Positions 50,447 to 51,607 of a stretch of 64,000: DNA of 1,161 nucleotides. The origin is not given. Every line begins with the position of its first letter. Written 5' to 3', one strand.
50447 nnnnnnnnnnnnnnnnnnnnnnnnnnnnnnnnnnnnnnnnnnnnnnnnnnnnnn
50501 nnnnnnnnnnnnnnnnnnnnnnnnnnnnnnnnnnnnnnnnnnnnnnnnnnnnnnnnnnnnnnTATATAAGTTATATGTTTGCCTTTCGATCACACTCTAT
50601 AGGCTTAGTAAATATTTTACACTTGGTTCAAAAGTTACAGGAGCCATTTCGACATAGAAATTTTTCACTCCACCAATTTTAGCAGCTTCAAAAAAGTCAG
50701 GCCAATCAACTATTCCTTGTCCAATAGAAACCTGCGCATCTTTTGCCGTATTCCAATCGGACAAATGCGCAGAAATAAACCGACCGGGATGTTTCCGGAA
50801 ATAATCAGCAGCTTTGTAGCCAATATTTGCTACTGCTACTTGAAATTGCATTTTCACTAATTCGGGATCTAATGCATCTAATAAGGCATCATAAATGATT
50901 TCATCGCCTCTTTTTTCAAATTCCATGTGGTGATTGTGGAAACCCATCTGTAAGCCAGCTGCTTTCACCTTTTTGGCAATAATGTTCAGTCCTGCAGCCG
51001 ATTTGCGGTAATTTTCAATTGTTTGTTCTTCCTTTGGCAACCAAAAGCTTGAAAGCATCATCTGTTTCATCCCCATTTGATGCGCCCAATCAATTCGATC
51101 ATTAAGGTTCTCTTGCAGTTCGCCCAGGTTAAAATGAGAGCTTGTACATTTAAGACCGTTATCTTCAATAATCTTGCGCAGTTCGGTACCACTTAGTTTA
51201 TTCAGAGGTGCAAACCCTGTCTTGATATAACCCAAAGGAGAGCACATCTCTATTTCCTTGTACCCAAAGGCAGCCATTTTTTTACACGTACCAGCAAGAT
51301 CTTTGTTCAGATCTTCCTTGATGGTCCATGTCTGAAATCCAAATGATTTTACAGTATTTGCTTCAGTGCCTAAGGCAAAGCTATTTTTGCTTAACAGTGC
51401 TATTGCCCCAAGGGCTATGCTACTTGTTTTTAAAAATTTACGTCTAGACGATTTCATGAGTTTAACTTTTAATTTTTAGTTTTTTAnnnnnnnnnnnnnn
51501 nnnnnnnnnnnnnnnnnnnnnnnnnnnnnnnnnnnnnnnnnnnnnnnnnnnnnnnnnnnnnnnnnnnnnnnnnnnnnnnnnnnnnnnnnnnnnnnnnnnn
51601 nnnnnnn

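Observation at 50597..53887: Periplasmic (Tat-exported) oxidoreductase plus TIM-barrel plus DUF1080 triad: signature of 3-keto-glycoside cleavage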

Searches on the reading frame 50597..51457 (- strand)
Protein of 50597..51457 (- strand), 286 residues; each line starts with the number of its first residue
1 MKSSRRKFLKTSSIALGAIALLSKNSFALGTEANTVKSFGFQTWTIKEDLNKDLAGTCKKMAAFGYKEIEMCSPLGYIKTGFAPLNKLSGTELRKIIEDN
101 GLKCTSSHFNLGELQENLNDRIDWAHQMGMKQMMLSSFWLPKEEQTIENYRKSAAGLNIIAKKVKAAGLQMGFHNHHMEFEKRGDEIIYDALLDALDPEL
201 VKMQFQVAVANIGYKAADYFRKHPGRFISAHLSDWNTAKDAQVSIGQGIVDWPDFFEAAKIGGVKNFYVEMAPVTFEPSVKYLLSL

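Call 4: search_protein_families(library=pfam, proteins=[window:50597-51457:-], max_evalue=0.01)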
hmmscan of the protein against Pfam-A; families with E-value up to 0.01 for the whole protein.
window:50597-51457:- (286 aa): 1 family
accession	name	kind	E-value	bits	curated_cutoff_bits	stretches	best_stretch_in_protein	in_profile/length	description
PF01261.30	AP_endonuc_2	-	7.1e-16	59.1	31.1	1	59-264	2-221/249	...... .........-like TIM barrel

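Call 9: search_solved_structures(query=window:50597-51457:-, max_evalue=0.01)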
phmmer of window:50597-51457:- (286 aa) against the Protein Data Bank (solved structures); distinct sequences matched with E-value up to 0.01: 6.
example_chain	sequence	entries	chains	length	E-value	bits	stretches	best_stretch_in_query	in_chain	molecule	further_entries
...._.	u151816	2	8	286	7.1e-20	74.9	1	54-281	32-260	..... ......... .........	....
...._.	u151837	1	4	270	8.2e-20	74.7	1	57-281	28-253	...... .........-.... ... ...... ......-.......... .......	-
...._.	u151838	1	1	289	1.6e-19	73.7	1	31-275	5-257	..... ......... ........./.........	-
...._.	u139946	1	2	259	6e-17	65.3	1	81-271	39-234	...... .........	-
3l23_A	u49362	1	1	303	5.7e-12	48.9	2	177-272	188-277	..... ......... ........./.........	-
3obe_A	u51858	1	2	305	1.8e-10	44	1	32-182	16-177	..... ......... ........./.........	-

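Call 18: search_solved_structures(query=window:50597-51457:-, max_evalue=1e-15, show_alignments=4)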
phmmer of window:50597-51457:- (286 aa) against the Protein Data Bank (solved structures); distinct sequences matched with E-value up to 1e-15: 4.
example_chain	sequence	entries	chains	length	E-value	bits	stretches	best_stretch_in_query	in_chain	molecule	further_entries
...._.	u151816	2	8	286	7.1e-20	74.9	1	54-281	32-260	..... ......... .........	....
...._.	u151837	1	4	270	8.2e-20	74.7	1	57-281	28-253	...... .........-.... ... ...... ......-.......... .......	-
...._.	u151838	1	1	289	1.6e-19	73.7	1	31-275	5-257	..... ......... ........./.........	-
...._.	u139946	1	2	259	6e-17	65.3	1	81-271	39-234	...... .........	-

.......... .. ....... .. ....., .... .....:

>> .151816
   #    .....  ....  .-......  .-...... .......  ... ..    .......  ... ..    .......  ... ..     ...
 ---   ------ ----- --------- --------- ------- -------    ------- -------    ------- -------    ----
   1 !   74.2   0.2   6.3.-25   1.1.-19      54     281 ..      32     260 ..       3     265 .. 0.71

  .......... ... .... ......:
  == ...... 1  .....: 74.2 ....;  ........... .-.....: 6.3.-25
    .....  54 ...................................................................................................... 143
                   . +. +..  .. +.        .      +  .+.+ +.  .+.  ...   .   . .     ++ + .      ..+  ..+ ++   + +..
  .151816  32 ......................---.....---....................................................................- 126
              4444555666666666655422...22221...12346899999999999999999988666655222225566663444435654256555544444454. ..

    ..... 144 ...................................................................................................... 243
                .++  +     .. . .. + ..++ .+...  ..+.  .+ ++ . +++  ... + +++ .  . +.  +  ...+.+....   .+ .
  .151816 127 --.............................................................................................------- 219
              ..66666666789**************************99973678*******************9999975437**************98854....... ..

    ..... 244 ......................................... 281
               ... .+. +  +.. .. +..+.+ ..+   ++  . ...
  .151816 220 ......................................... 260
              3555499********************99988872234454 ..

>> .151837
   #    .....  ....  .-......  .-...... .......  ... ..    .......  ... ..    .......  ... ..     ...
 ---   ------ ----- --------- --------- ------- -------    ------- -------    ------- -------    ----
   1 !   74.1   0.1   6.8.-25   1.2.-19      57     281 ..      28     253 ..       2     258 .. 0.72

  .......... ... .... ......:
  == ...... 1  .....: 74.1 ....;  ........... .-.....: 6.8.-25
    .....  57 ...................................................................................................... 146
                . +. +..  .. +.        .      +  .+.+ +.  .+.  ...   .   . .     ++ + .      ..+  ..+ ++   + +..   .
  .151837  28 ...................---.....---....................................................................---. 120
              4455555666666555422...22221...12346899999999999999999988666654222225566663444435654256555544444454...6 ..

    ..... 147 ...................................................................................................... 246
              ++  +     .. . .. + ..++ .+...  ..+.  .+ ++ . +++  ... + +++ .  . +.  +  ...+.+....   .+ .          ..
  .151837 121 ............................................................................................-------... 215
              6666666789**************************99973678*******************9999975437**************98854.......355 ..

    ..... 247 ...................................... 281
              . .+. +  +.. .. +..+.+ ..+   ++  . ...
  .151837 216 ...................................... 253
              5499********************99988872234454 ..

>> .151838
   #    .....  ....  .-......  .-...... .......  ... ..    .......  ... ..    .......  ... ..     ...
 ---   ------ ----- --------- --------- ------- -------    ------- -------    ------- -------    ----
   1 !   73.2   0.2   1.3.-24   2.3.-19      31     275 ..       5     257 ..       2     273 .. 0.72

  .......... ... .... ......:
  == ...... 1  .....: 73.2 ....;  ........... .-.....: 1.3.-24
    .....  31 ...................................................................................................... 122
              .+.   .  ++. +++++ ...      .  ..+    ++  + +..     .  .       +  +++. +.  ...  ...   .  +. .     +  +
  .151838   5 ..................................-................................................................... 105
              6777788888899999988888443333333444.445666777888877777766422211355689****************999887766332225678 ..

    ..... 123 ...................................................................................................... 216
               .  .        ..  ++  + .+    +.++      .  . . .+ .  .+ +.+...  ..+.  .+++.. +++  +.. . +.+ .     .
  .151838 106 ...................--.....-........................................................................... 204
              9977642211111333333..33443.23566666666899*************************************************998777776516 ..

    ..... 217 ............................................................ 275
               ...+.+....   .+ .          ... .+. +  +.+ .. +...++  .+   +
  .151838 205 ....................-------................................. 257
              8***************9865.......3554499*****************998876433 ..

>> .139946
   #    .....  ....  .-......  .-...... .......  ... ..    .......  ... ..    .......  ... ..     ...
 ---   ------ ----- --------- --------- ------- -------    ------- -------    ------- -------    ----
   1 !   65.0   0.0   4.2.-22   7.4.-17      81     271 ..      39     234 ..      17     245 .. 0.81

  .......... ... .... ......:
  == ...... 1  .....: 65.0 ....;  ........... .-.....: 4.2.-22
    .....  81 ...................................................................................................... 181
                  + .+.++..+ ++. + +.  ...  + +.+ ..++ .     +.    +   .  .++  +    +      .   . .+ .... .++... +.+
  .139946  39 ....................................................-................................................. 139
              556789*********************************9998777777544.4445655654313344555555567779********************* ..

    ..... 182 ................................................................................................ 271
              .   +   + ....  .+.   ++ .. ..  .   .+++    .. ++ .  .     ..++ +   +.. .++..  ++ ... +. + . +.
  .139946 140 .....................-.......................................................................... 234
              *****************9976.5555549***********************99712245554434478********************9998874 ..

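Call 19: search_protein_families(library=ncbifam, proteins=[window:50597-51457:-], max_evalue=0.001)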
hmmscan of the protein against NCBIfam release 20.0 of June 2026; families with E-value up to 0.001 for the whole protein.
window:50597-51457:- (286 aa): 1 family
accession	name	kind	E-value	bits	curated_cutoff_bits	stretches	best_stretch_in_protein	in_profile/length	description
TIGR04379.1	myo_inos_iolE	equivalog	1.3e-05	25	290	1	143-235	121-212/290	myo-inosose-2 dehydratase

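Call 46: search_solved_structures(query=A1, max_evalue=0.00001, show_alignments=5)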
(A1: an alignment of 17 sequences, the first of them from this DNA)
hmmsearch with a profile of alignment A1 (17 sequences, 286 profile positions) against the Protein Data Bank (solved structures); distinct sequences matched with E-value up to 0.00001: 6.
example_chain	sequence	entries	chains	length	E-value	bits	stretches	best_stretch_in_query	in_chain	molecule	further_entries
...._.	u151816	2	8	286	3.8e-35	124.6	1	33-277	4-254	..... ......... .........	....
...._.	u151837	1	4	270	2.2e-34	122.1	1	38-277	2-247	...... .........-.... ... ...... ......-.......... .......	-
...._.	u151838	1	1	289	8e-33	117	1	32-276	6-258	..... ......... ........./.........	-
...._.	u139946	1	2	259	1.1e-24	90.3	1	83-275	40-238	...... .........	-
3obe_A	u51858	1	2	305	2.9e-24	88.9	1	26-275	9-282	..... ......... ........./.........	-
3l23_A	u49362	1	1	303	1.7e-19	73.3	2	35-184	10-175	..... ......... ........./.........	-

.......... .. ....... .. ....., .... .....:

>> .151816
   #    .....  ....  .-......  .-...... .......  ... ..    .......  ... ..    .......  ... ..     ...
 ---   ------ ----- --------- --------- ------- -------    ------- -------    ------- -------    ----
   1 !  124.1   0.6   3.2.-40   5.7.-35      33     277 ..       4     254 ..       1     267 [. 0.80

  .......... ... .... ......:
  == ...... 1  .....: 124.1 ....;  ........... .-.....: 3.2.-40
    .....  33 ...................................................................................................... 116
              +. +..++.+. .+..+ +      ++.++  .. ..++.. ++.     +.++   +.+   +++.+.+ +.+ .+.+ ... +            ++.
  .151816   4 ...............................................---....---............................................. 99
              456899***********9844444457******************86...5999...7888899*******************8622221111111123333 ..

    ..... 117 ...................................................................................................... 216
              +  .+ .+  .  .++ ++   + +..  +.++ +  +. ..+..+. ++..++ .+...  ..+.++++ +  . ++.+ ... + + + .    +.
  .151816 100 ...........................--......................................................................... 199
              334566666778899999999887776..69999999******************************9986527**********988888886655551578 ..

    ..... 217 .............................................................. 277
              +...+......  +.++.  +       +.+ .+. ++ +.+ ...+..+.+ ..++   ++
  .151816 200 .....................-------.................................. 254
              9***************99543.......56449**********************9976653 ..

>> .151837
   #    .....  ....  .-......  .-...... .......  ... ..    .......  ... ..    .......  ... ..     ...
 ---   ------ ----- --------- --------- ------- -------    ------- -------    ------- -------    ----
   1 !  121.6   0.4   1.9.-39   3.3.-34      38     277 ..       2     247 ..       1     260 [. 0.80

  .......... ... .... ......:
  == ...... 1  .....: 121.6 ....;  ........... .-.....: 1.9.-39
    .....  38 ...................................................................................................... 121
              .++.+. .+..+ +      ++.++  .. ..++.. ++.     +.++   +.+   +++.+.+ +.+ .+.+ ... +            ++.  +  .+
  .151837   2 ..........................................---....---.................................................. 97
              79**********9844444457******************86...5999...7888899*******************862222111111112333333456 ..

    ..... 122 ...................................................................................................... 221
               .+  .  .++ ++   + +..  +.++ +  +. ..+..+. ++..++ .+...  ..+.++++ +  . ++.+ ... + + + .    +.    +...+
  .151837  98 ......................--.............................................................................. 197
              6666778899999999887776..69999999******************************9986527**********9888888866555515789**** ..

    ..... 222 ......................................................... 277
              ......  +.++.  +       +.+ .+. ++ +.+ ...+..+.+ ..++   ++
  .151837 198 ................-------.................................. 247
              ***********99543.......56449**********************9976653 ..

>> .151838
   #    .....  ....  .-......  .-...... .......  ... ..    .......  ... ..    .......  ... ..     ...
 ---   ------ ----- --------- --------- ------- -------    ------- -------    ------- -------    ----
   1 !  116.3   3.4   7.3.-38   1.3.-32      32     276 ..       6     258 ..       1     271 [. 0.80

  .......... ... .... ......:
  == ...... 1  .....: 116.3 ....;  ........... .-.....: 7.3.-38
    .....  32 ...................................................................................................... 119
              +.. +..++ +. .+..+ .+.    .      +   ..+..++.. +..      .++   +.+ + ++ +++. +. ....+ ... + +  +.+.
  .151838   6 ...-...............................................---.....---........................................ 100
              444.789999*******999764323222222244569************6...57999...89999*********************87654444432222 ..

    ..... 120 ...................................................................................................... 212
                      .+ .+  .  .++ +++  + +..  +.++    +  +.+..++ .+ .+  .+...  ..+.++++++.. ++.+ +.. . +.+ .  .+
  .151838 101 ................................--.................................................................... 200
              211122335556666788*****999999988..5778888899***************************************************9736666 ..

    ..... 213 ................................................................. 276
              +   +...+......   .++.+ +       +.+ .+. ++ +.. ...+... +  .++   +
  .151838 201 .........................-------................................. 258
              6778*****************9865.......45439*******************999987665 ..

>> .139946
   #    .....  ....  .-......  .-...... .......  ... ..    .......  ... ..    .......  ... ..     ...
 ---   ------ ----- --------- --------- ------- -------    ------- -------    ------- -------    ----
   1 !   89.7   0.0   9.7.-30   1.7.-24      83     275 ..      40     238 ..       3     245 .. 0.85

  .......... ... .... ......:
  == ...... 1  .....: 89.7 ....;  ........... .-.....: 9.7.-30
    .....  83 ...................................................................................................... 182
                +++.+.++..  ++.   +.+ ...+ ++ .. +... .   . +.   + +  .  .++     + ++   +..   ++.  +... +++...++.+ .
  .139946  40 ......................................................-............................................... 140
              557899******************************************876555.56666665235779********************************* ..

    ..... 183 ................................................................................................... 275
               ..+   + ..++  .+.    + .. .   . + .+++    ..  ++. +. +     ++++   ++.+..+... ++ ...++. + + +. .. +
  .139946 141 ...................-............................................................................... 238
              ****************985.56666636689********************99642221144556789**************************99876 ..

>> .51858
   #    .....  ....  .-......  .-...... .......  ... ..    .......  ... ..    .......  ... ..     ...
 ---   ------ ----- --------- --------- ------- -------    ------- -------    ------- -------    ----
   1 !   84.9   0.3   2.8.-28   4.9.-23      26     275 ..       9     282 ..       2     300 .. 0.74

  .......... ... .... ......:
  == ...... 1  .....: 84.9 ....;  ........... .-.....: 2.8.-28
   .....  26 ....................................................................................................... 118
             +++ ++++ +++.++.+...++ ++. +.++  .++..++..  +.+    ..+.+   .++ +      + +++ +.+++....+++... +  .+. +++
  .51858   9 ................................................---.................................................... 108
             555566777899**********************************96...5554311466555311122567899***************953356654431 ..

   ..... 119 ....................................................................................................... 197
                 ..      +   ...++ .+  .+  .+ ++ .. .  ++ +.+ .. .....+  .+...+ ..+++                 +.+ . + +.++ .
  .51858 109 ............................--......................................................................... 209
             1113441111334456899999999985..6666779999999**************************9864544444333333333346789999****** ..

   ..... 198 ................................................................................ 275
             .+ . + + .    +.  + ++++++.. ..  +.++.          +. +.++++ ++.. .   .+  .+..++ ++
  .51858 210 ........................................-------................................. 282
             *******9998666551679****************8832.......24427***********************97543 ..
